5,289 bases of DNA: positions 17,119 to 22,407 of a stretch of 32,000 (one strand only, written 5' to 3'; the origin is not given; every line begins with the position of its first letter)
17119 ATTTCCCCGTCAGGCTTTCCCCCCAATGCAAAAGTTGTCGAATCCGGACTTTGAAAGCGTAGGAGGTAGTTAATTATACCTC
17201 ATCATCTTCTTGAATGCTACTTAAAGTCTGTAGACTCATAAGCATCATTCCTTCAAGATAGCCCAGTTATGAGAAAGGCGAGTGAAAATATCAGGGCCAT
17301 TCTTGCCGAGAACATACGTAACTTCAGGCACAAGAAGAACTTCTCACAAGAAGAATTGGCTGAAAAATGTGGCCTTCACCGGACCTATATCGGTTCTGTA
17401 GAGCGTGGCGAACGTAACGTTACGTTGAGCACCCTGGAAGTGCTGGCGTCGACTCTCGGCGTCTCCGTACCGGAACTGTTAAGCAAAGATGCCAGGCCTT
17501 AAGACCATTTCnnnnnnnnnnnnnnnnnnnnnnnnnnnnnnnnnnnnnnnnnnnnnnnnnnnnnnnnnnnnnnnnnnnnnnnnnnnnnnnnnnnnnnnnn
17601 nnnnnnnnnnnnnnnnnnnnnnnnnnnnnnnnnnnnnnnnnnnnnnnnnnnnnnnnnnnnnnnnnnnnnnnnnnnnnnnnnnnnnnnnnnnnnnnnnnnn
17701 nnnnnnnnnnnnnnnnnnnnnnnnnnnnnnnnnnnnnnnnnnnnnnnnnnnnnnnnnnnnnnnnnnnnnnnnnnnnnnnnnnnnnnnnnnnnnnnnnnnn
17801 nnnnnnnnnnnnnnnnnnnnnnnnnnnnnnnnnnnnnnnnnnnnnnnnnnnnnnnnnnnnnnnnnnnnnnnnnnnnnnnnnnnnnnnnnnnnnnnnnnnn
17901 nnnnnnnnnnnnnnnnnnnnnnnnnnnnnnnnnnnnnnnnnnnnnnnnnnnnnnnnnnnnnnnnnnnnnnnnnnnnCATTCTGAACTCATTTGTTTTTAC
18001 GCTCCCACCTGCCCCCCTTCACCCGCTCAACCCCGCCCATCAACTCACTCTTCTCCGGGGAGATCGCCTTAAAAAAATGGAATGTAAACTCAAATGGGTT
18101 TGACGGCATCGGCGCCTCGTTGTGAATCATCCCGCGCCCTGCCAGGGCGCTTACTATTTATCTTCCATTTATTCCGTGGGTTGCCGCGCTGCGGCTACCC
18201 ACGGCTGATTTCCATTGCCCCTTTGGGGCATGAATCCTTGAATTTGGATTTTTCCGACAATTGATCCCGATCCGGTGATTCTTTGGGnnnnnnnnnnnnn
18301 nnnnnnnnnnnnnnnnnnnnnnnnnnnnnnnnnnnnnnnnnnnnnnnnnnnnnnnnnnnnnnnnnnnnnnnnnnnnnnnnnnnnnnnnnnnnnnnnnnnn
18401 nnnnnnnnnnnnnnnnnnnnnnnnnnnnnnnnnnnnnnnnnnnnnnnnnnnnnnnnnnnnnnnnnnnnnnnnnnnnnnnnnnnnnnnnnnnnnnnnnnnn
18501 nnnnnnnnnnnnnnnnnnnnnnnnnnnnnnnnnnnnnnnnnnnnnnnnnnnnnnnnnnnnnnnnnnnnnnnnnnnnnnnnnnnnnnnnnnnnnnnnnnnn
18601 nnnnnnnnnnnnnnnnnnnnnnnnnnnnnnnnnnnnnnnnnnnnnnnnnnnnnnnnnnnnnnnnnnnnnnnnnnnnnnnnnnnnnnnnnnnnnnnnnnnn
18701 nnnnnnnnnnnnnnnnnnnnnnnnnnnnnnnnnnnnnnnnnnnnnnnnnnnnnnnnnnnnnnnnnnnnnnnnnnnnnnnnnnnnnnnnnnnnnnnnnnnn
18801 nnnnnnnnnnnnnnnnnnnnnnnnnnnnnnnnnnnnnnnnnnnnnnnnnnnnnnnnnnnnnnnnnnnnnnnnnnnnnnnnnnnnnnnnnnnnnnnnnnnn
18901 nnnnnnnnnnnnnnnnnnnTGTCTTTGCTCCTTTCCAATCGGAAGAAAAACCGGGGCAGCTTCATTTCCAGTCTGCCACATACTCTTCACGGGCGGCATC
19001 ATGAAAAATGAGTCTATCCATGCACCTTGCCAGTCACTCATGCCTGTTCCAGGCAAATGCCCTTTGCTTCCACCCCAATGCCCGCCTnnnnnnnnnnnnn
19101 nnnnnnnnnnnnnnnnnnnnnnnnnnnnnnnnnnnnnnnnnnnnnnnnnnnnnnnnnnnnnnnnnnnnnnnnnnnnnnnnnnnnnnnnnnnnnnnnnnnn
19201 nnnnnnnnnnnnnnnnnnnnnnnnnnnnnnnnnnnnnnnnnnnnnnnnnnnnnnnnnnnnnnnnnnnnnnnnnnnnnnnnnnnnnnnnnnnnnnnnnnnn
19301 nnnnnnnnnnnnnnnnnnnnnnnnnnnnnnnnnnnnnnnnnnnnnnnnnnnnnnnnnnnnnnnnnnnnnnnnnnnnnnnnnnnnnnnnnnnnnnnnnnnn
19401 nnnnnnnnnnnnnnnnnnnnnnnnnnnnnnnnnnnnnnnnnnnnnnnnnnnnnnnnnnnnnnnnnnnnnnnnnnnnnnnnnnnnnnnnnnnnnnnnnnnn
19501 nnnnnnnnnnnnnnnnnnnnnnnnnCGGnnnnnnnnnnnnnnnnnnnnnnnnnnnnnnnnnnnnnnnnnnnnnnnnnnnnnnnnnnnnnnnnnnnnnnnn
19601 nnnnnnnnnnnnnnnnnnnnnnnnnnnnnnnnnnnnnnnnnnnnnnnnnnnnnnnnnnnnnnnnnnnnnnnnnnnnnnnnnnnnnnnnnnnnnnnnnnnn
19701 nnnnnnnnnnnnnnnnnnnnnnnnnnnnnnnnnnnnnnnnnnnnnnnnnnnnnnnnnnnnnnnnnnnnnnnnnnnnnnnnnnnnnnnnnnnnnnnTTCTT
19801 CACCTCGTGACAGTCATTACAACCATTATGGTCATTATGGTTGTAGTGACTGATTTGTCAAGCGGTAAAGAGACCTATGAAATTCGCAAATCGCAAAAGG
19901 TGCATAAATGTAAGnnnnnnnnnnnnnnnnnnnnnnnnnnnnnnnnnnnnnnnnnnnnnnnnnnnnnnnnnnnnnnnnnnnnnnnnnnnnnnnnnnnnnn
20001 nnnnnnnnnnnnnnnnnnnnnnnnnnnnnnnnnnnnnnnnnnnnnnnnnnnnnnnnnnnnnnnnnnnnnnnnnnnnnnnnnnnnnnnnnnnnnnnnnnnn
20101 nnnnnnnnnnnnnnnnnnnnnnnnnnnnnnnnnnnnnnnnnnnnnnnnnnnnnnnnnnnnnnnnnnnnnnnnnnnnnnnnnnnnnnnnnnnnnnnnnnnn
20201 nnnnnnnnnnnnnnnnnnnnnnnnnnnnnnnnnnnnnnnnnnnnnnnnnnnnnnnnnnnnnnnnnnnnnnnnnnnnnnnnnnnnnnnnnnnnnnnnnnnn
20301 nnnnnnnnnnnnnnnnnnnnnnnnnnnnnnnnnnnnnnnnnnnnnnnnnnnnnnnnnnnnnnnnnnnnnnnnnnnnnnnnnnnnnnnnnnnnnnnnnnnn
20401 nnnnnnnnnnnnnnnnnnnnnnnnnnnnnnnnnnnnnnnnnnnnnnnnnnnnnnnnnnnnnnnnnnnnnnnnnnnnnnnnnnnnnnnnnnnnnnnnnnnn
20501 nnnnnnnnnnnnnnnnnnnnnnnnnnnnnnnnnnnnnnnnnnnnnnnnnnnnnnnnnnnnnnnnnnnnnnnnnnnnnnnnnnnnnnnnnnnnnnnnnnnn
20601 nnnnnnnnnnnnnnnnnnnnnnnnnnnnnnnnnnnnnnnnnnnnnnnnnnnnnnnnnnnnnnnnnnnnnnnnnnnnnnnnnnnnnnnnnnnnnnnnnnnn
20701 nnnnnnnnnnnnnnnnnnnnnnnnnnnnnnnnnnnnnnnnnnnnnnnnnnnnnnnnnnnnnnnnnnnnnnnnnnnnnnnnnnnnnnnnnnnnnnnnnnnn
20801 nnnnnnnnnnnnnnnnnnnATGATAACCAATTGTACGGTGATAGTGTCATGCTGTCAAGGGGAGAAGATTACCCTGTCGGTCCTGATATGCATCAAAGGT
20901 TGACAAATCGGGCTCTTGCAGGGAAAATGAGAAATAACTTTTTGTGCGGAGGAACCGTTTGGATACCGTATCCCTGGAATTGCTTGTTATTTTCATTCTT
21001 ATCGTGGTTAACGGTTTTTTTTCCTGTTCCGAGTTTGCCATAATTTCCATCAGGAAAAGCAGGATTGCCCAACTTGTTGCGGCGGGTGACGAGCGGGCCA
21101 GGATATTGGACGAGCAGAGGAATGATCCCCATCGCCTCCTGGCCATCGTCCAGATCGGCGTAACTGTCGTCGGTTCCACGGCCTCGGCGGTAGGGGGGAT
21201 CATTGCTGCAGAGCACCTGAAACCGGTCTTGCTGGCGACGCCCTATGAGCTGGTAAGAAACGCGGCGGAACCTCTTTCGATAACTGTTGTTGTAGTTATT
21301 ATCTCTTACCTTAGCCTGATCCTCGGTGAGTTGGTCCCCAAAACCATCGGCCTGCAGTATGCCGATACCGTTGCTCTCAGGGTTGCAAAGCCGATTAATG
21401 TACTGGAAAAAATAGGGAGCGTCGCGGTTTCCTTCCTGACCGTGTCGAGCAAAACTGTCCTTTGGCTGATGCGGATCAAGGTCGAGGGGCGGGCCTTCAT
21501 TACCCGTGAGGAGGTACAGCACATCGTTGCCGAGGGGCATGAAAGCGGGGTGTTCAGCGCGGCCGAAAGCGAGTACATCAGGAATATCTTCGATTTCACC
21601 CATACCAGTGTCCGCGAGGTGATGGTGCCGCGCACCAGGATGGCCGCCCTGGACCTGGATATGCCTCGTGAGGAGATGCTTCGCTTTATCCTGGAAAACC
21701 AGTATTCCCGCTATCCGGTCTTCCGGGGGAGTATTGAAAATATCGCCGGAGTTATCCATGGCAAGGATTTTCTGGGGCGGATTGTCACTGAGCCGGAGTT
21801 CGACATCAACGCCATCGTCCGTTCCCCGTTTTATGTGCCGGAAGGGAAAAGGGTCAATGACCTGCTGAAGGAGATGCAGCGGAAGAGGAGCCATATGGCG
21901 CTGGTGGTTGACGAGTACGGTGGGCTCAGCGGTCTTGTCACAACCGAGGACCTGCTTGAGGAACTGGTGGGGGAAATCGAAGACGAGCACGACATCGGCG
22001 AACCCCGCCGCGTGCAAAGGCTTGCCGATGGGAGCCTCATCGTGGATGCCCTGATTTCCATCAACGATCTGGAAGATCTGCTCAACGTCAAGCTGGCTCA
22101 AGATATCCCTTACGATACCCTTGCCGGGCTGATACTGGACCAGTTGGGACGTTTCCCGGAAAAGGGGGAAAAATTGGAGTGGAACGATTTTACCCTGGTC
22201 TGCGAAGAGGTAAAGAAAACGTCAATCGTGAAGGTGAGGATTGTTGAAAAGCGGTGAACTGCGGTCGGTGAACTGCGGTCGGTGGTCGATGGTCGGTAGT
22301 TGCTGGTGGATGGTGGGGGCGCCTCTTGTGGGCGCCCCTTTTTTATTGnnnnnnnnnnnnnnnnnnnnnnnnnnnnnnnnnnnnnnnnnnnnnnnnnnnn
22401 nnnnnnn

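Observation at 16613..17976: C-protein-controlled R-M-like module with two nuclease genes and no methyltransferase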

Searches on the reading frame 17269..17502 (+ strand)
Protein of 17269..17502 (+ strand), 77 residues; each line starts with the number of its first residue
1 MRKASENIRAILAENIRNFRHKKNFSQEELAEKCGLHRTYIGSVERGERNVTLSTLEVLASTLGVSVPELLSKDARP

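Call 4: search_protein_families(library=pfam, proteins=[window:17269-17502:+], max_evalue=1)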
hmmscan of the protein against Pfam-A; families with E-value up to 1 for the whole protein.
window:17269-17502:+ (77 aa): 13 families
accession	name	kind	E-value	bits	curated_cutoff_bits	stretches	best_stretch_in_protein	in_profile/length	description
PF01381.28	HTH_3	-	4.4e-16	59.1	23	1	16-70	1-55/55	Helix-turn-helix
PF13560.12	HTH_31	-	5.8e-12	46.2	27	1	12-70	2-61/64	Helix-turn-helix domain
PF13443.12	HTH_26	-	5.8e-09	36.5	22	1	15-72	1-59/63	Cro/C1-type HTH DNA-binding domain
PF12844.13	HTH_19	-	2.9e-06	27.5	30.2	1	14-71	2-59/64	Helix-turn-helix domain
PF13744.12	HTH_37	-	4.4e-05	23.6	27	1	4-48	11-55/80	Helix-turn-helix domain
PF17762.8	HTH_ParB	-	0.024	15.2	22.6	1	13-42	9-38/102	ParB HTH domain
PF13730.12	HTH_36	-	0.037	14.3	25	1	24-41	25-42/55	Helix-turn-helix domain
PF24979.1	Death_EDAR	-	0.038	14.4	27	1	29-73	19-57/74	EDAR death domain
PF21291.3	CYNS_N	-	0.038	14.4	27.1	1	9-47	1-39/69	Cyanate hydratase, N-terminal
PF08279.18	HTH_11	-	0.099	13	25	0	20-40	11-31/55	HTH domain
PF13545.12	HTH_Crp_2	-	0.17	12.3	27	0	24-39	22-37/70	Crp-like helix-turn-helix domain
PF04814.19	HNF-1_N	-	0.19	12.6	29.7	1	11-41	121-151/175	Hepatocyte nuclear factor 1 (HNF-1), N terminus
PF13413.12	HTH_25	-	0.19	12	24.6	1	17-47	3-33/62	Helix-turn-helix domain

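Call 5: search_protein_families(library=ncbifam, proteins=[window:17269-17502:+], max_evalue=1)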
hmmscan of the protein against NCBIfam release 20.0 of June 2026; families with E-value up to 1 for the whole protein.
window:17269-17502:+ (77 aa): 25 families
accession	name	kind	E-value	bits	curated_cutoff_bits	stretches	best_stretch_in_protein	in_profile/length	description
NF041951.1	phage_RstR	subfamily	8.7e-12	45.3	80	1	12-74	3-65/108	RstR family transcriptional repressor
NF006015.0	PRK08154.1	subfamily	1.9e-10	40.4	204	1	4-75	23-94/314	anaerobic benzoate catabolism transcriptional regulator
NF047948.1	male_kill_WMK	equivalog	2.8e-10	40.1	300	1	8-73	2-67/300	WO male-killing family protein Wmk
TIGR03070.1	couple_hipB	subfamily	3e-09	36.7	71.65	1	12-65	3-56/58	type II toxin-antitoxin system Y4mF family antitoxin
NF050110.1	TransRegBldD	equivalog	3.8e-06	26.7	250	1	12-74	9-73/162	transcriptional regulator BldD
NF046032.1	TransRegSlrRBacil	equivalog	4e-06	27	250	1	15-72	5-63/149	HTH-type transcriptional regulator SlrR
NF010465.0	PRK13890.1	equivalog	4.3e-06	26.8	96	1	10-73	4-67/121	conjugal transfer protein TrbA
NF007271.0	PRK09726.1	equivalog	4.6e-06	26.5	79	1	12-69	13-70/88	type II toxin-antitoxin system antitoxin HipB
TIGR00270.2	TIGR00270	equivalog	1.2e-05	25.2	110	1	12-70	76-134/159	multiprotein bridging factor aMBF1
NF007408.0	PRK09943.1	equivalog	2.3e-05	24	211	1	13-74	9-70/185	HTH-type transcriptional regulator PuuR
NF038139.1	Reg_Aceta_RamB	equivalog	4.7e-05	22.2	700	1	15-67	6-58/465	acetate metabolism transcriptional regulator RamB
TIGR03830.1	CxxCG_CxxCG_HTH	subfamily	0.00026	20.8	61.8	1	2-59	55-113/127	type II TA system antitoxin MqsA family protein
TIGR02147.1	Fsuc_second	paralog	0.00072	19.1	50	1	20-65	22-69/272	TIGR02147 family protein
NF041575.1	antitoxPezA_Strep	equivalog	0.0013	18.7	290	1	12-72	2-62/158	type II toxin-antitoxin system antitoxin PezA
NF041265.1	NadS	equivalog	0.0048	17.2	60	1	10-61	29-80/94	NadS family protein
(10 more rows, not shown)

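Call 6: search_protein_families(library=padloc, proteins=[window:17269-17502:+], max_evalue=1)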
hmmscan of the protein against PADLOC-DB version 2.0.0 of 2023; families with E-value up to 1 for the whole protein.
window:17269-17502:+ (77 aa): 24 families
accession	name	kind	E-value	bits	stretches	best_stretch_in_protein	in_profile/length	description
PDLC03671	Control_protein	-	1.9e-27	93.3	1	7-74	10-77/84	control protein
PDLC03665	Control_protein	-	5.8e-25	85.4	1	6-72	3-70/77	control protein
PDLC03666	Control_protein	-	2e-15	55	1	8-70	3-65/77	control protein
PDLC02926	HTH_VI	-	2.4e-14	51.4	1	12-71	2-61/92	-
PDLC04142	capH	-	1.9e-13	49.3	1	7-76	2-71/103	capH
PDLC03664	Control_protein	-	2.3e-12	45.2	1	14-70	16-72/74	control protein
PDLC03668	Control_protein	-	9.4e-11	40.1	1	16-66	13-63/79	control protein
PDLC03536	REase_II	-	1.2e-09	36.2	1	8-72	7-71/237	Type II restriction enzyme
PDLC03952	RmrA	-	1.6e-07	28.5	1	3-66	14-77/395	-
PDLC04775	PDC-M69A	-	3.8e-07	28.6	1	12-74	8-70/113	-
PDLC03954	RmrA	-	2.5e-06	24.7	1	5-74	4-73/380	-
PDLC03947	RmrA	-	2e-05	21.6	1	3-63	3-63/383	-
PDLC03953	RmrA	-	2.3e-05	21.8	1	10-65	4-59/373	-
PDLC04760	PDC-M64C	-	3.4e-05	22.1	1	11-67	26-82/93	-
PDLC03949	RmrA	-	4.5e-05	20.5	1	16-67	7-58/363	-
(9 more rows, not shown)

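Call 29: search_solved_structures(query=window:17269-17499:+, max_evalue=0.001)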
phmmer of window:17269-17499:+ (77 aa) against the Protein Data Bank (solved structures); distinct sequences matched with E-value up to 0.001: 26.
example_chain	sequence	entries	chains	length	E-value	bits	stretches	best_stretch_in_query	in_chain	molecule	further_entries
3vk0_A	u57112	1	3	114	1.4e-16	62.9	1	6-71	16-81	Transcriptional regulator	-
2b5a_A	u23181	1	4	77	2.2e-11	46.5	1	12-66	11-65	C.BclI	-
1y7y_A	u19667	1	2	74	1.4e-09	40.8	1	13-70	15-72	C.AhdI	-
3clc_A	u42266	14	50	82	1.7e-08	37.4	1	16-66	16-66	Regulatory protein | R-M CONTROLLER PROTEIN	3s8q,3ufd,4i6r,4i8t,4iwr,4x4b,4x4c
3qq6_A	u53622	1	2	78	2e-08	37.2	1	11-73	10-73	HTH-type transcriptional regulator sinR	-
4fn3_A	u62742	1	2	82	2.4e-08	36.9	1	16-66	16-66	Regulatory protein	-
3g5g_A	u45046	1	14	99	2.5e-08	36.8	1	16-66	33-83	Regulatory protein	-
5tn0_A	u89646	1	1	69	2.7e-08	36.7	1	12-73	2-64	HTH-type transcriptional regulator SinR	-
9xz9_A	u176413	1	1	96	5.3e-08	35.8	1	7-71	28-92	Quorum sensing controller protein QseC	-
4i6u_A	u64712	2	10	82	6.5e-08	35.5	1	16-66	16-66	Regulatory protein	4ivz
4i6t_A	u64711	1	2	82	9e-08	35.1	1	16-66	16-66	Regulatory protein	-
1b0n_A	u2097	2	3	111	9.5e-08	35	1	12-73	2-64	PROTEIN (SINR PROTEIN) | HTH-TYPE TRANSCRIPTIONAL REGULATOR SINR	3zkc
4f8d_A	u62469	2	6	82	1.3e-07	34.6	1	16-66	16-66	Regulatory protein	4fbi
3fya_A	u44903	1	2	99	1.9e-07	34.1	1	16-66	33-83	Regulatory protein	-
4ia8_A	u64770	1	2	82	3.5e-07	33.2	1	16-66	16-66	Regulatory protein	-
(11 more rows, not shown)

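Call 71: search_protein_families(library=phrogs, proteins=[window:17269-17502:+], max_evalue=0.01)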
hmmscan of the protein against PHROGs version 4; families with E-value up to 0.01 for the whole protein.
window:17269-17502:+ (77 aa): 30 families (the best 25 are shown)
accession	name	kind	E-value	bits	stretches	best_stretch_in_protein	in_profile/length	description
phrog_8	-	transcription regulation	1.2e-16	62.1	1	5-74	70-139/346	transcriptional regulator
phrog_5823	-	transcription regulation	9.8e-13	49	1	12-76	7-72/404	transcriptional regulator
phrog_3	-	transcription regulation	1.3e-11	46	1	9-73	86-148/430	transcriptional repressor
phrog_1373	-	transcription regulation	2.3e-11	45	1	6-67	60-119/166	transcriptional regulator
phrog_4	-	transcription regulation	7.2e-11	42.7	1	9-74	130-195/400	transcriptional repressor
phrog_2439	-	transcription regulation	1.8e-09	38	1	11-73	7-69/367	transcriptional regulator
phrog_4583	-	transcription regulation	3.5e-09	37.6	1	5-73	4-72/81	transcriptional repressor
phrog_2339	-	DNA, RNA and nucleotide metabolism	1.7e-08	35.3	1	3-67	17-82/98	HTH DNA binding protein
phrog_2967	-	transcription regulation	4e-08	34.1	1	6-72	5-71/225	transcriptional regulator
phrog_7241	-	transcription regulation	4.6e-08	34.1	1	15-71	65-121/122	transcriptional regulator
phrog_2328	-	transcription regulation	1.9e-07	31.9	1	11-72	15-76/128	transcriptional repressor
phrog_2104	-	unknown function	8.2e-06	27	1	11-50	39-78/103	-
phrog_1994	-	DNA, RNA and nucleotide metabolism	1.3e-05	26.2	1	14-74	2-62/170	DNA binding protein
phrog_35195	-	unknown function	3.1e-05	24.6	1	13-75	4-67/159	-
phrog_9103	-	transcription regulation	4.3e-05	24.5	1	13-71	10-68/78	transcriptional repressor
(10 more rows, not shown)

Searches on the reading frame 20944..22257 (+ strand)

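Call 11: search_protein_families(library=pfam, proteins=[window:20944-22257:+], max_evalue=0.001)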
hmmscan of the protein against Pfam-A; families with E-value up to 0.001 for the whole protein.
window:20944-22257:+ (437 aa): 3 families
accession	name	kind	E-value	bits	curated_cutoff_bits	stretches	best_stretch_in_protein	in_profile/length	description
PF01595.25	CNNM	-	1.4e-46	158.9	28.4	1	14-208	1-181/181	Cyclin M transmembrane N-terminal domain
PF03471.22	CorC_HlyC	-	2.2e-20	72.9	27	1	359-434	2-78/81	Transporter associated domain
PF00571.33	CBS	-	6e-15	55.7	24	1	292-342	6-56/57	CBS domain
